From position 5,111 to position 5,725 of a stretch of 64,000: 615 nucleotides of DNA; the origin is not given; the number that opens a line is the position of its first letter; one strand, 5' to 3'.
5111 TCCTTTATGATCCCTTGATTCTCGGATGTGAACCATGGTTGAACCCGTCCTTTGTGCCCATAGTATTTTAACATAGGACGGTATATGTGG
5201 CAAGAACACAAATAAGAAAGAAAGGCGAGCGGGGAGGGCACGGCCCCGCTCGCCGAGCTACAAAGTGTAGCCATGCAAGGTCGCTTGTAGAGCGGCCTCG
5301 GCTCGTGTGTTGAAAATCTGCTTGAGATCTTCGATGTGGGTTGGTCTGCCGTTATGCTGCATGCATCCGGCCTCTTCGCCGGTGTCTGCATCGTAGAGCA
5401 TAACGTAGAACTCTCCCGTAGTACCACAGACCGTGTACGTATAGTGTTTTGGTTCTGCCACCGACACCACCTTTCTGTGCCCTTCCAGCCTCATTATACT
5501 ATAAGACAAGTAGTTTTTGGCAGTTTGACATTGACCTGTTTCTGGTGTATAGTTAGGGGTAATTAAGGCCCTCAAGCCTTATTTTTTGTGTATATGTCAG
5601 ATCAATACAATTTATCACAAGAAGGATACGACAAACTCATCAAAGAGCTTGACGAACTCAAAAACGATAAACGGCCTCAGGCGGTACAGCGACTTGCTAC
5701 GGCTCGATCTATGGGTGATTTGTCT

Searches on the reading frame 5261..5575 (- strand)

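Call 15: search_protein_families(library=phrogs, proteins=[window:5261-5575:-], max_evalue=1)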
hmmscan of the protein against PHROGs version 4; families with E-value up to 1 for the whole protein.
window:5261-5575:- (105 aa): 1 family
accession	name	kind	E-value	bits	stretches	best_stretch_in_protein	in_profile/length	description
phrog_2465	-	unknown function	0.0037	18.3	1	73-96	15-38/74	-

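Call 16: search_protein_families(library=pfam, proteins=[window:5261-5575:-], max_evalue=10)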
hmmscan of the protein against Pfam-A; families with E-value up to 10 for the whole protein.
window:5261-5575:- (105 aa): 1 family
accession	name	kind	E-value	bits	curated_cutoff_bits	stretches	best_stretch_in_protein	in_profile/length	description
PF03216.18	Rhabdo_ncap_2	-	0.15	11.9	25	1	11-93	102-172/293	Rhabdovirus nucleoprotein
